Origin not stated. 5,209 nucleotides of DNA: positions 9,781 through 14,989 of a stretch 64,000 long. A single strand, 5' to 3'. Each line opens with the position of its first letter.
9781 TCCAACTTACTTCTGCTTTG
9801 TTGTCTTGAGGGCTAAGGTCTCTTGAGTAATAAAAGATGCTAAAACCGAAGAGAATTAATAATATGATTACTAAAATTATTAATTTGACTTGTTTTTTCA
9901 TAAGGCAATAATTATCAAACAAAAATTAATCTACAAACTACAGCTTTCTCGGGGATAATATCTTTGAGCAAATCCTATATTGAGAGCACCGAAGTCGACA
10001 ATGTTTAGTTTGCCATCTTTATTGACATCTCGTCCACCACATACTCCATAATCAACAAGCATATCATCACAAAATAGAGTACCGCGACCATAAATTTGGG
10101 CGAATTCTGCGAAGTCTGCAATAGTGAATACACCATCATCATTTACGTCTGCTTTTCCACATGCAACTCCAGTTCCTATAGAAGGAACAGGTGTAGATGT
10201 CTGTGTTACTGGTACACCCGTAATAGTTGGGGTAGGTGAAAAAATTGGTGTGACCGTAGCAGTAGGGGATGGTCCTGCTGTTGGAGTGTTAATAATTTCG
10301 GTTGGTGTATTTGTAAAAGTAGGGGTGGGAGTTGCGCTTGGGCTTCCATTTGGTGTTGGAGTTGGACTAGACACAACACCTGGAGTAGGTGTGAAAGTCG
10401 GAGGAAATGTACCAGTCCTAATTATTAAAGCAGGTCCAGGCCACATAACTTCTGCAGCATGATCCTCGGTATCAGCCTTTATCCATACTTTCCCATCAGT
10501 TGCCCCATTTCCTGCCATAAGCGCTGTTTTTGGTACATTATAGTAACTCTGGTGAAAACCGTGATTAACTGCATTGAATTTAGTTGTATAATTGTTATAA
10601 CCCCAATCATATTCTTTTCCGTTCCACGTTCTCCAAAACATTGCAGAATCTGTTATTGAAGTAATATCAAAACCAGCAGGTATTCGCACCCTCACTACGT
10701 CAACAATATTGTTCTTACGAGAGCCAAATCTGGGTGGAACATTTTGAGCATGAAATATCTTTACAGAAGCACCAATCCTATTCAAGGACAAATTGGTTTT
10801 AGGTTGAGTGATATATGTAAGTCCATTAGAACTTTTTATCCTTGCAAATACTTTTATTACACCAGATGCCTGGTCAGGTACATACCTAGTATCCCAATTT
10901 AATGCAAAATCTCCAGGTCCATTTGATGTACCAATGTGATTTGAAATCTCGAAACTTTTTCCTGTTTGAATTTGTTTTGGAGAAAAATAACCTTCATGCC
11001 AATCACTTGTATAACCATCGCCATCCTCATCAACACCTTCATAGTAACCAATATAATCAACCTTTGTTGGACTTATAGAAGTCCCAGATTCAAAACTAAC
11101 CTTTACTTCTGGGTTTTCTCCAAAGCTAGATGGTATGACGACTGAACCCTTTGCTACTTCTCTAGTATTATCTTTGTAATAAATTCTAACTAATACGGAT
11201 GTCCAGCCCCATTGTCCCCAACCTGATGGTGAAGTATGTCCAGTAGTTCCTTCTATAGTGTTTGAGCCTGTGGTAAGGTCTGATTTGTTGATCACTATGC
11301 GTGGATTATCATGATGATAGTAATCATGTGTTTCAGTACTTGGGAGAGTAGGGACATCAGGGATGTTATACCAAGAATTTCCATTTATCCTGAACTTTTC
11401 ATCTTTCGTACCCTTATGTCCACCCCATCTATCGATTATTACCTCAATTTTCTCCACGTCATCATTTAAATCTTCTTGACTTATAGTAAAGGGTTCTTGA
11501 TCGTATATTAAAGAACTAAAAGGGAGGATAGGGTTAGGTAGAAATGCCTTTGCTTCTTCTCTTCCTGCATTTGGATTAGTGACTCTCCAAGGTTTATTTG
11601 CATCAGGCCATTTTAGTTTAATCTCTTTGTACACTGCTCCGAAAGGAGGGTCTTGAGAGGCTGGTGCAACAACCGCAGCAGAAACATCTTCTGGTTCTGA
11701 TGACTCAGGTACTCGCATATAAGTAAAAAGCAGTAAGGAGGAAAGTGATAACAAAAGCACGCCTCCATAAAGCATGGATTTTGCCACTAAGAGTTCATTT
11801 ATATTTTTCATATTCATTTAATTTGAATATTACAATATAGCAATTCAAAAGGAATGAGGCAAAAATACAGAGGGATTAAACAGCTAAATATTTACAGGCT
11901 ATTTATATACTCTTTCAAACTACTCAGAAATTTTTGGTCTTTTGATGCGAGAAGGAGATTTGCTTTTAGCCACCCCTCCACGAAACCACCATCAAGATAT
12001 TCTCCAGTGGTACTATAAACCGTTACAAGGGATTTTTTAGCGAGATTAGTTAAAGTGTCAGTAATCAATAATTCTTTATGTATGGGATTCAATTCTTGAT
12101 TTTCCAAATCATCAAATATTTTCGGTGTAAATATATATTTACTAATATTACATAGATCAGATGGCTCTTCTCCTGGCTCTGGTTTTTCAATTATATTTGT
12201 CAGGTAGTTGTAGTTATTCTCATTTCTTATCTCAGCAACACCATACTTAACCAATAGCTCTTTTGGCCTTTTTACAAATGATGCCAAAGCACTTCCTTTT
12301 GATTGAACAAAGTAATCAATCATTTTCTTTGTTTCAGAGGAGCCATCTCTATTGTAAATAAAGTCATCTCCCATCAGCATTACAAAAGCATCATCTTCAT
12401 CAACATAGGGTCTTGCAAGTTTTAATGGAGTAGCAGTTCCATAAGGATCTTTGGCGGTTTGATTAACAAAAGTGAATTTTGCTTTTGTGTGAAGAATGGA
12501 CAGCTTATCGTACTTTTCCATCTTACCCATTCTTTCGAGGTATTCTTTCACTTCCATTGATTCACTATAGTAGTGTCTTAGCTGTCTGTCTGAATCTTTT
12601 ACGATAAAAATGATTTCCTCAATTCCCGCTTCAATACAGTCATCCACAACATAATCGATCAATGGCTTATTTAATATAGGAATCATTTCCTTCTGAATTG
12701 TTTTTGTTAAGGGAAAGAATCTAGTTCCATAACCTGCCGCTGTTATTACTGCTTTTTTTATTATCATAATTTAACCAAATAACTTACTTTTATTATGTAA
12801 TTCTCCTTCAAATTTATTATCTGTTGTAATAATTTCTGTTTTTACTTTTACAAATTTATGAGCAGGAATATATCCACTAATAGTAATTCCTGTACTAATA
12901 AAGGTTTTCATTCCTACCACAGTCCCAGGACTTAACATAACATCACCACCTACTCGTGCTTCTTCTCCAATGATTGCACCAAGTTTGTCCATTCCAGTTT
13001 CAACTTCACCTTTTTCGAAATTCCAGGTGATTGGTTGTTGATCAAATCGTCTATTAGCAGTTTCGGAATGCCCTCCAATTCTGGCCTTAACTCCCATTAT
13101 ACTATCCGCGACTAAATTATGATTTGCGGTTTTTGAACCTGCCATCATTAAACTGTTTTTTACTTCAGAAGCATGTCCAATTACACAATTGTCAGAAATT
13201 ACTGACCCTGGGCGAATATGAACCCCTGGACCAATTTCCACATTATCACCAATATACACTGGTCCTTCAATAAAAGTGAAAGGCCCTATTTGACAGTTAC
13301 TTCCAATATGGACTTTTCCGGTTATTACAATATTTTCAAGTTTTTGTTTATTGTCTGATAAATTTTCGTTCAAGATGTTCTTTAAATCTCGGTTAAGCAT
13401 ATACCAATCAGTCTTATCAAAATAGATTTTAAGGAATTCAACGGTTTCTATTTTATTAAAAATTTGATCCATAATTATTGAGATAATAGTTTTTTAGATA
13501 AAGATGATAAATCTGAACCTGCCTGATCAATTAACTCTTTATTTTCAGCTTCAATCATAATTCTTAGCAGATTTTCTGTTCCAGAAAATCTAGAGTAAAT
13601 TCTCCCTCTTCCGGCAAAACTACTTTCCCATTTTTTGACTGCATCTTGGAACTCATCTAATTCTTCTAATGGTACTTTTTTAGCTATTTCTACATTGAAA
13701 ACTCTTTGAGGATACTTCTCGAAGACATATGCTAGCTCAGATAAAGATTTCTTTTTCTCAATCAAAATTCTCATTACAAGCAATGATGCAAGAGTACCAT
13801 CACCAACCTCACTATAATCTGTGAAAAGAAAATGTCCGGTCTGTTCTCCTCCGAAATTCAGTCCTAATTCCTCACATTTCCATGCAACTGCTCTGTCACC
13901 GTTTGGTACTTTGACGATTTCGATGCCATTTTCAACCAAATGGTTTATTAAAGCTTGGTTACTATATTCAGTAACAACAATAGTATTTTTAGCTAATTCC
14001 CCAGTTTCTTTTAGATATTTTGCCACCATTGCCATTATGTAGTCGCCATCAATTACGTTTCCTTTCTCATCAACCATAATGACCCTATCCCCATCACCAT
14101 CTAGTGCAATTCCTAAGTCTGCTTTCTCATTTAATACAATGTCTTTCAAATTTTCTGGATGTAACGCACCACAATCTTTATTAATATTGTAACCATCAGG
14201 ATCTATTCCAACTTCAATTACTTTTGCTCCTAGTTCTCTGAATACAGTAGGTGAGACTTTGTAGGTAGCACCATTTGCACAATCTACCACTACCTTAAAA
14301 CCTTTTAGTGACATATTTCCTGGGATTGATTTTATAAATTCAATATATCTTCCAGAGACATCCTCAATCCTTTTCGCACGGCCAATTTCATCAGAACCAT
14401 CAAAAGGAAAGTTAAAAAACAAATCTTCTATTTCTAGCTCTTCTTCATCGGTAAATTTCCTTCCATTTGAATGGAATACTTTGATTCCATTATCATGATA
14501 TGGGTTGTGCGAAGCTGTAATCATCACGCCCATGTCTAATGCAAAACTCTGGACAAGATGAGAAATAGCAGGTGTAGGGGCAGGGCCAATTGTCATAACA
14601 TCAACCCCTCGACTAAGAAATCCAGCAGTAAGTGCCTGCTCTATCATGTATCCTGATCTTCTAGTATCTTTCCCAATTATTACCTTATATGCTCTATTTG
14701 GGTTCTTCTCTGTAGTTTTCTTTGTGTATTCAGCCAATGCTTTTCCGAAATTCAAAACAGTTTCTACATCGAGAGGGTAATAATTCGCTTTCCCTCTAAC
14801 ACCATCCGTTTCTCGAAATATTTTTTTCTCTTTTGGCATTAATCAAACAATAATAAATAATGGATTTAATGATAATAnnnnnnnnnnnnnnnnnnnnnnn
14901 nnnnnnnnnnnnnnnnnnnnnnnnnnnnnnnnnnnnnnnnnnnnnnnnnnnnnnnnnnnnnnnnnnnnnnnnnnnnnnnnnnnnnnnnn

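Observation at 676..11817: Tandem array of surface proteins sharing a four-cysteine dockerin-like C-terminal module (cellulosome-style modular architecture)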

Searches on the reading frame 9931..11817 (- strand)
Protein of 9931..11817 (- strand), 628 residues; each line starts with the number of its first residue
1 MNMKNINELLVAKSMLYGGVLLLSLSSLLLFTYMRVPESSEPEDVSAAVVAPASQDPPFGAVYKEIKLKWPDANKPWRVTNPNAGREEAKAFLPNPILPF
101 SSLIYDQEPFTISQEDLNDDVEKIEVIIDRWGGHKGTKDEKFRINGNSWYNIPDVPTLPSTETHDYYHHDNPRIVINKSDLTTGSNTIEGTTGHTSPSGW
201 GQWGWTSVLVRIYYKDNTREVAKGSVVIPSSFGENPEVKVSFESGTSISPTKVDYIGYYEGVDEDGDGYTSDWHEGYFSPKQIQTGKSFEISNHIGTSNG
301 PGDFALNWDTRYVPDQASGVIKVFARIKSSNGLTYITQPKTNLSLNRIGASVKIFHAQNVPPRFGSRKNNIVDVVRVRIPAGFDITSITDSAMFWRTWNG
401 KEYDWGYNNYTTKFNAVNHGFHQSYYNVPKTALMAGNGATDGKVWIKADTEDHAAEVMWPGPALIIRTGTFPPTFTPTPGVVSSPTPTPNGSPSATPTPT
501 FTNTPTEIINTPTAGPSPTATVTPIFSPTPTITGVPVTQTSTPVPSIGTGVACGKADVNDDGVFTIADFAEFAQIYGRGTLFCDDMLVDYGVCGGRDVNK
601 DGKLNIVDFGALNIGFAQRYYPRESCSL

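Call 3: search_protein_families(library=pfam, proteins=[window:9931-11817:-], max_evalue=1)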
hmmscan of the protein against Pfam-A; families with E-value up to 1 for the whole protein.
window:9931-11817:- (628 aa): 2 families
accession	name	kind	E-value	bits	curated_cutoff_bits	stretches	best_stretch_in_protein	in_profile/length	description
PF00404.24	Dockerin_1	-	0.007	17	22.9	0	597-609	37-49/57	Dockerin type I domain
PF13499.12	EF-hand_7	-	0.086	13.7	30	1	556-609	11-62/67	EF-hand domain pair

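Call 36: search_protein_families(library=ncbifam, proteins=[window:9931-11817:-], max_evalue=0.1)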
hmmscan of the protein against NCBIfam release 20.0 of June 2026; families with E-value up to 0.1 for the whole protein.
window:9931-11817:- (628 aa): 0 families

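Call 62: search_solved_structures(query=window:9931-11817:-, max_evalue=1)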
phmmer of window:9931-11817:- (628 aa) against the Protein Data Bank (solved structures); distinct sequences matched with E-value up to 1: 4.
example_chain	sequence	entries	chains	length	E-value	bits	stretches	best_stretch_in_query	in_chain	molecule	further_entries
8zvk_A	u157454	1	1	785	1.9e-10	43.2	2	468-537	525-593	AaBgIC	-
2jxc_B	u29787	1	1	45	0.2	13.4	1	75-108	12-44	Stonin-2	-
6van_A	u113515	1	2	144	0.48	12.1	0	556-612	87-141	Caltubin, EF-hand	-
2y3n_B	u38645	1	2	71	0.56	11.9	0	555-607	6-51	CELLULOSOMAL FAMILY-48 PROCESSIVE GLYCOSIDE HYDROLASE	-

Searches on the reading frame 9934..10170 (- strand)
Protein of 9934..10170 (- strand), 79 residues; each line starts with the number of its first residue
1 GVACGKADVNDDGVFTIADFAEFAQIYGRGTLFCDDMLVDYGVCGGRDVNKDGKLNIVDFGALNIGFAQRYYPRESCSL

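Call 4: search_protein_families(library=pfam, proteins=[window:9934-10170:-], max_evalue=10)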
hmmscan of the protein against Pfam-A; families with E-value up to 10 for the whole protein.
seq(79 aa): 5 families
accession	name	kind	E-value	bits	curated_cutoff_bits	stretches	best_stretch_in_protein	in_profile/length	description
PF00404.24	Dockerin_1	-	7.8e-05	23.2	22.9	2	48-61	37-50/57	Dockerin type I domain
PF13499.12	EF-hand_7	-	0.00069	20.4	30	1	7-60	11-62/67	EF-hand domain pair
PF00036.39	EF-hand_1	-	0.0018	18.1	25.4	2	48-62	10-24/29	EF hand domain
PF13405.12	EF-hand_6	-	0.017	15.3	25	2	6-25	8-27/30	EF-hand domain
PF13202.12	EF-hand_5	-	1.3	9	25.9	1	48-56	9-17/25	EF hand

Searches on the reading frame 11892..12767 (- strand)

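Call 15: search_protein_families(library=pfam, proteins=[window:11892-12767:-], max_evalue=0.01)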
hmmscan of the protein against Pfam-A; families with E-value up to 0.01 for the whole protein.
window:11892-12767:- (291 aa): 3 families
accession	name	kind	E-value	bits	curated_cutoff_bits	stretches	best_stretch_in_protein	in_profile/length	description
PF00483.29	NTP_transferase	-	3.7e-34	118.8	21.2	1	5-272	1-241/245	Nucleotidyl transferase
PF12804.13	NTP_transf_3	-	2.9e-05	24.7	27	1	6-67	1-55/160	MobA-like NTP transferase domain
PF02348.25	CTP_transf_3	-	0.0084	16.4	22.6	0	24-63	14-53/217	Cytidylyltransferase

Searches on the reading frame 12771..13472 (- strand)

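Call 15: search_protein_families(library=pfam, proteins=[window:12771-13472:-], max_evalue=0.01)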
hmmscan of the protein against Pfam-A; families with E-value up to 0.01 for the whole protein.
window:12771-13472:- (233 aa): 7 families
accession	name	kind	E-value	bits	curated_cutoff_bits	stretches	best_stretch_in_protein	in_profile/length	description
PF00132.30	Hexapep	-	1.6e-14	53.3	27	2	72-105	2-35/36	Bacterial transferase hexapeptide (six repeats)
PF25084.1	LbH_EIF2B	-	2.8e-13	50.2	54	2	68-136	18-85/105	EIF2B subunit epsilon LbH domain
PF25087.1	GMPPB_C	-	6.3e-07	29.5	39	1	71-136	10-69/110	GMPPB C-terminal domain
PF24894.1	Hexapep_GlmU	-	5.3e-05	23.7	23.3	0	90-138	19-66/104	GlmU-like, C-terminal hexapeptide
PF14602.12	Hexapep_2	-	0.00092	19.3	27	0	54-86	2-32/34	Hexapeptide repeat of succinyl-transferase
PF16314.11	DUF4954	-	0.0036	16.5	26.2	1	32-134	152-256/433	Domain of unknown function (DUF4954)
PF25247.1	LbH_GLGC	-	0.0068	16.8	27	0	101-182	10-101/135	GLGC left-handed parallel beta-helix domain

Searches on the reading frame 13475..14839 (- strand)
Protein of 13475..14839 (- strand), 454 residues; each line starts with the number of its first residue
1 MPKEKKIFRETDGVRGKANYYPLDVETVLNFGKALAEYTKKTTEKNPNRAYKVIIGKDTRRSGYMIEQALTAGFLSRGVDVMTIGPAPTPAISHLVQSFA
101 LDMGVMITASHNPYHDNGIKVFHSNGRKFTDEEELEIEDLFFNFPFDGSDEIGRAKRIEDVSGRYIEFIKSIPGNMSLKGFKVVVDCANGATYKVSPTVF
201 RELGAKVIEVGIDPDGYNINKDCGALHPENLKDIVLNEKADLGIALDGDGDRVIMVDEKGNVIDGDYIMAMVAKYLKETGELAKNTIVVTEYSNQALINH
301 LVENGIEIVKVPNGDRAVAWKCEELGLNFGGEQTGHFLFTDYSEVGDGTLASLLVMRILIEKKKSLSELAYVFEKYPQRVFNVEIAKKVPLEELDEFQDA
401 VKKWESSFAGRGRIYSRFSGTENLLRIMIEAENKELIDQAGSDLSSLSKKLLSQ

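Call 15: search_protein_families(library=pfam, proteins=[window:13475-14839:-], max_evalue=0.01)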
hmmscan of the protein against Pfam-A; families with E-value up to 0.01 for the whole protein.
window:13475-14839:- (454 aa): 5 families
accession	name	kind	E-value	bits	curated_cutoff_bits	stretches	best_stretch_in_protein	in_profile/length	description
PF02878.22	PGM_PMM_I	-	6.4e-42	143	22.5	1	10-143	5-133/138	Phosphoglucomutase/phosphomannomutase, alpha/beta/alpha domain I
PF02880.22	PGM_PMM_III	-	9.8e-27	93.8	20.7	1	264-376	1-115/115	Phosphoglucomutase/phosphomannomutase, alpha/beta/alpha domain III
PF02879.22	PGM_PMM_II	-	1.3e-18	67.9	29.3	1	164-260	2-103/103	Phosphoglucomutase/phosphomannomutase, alpha/beta/alpha domain II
PF00408.26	PGM_PMM_IV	-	1.8e-08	34.7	23.1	1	382-438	3-59/68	Phosphoglucomutase/phosphomannomutase, C-terminal domain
PF21404.3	AMG1_III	-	0.0089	16.3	27.1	0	264-336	1-80/140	Phosphoacetylglucosamine mutase AMG1, domain III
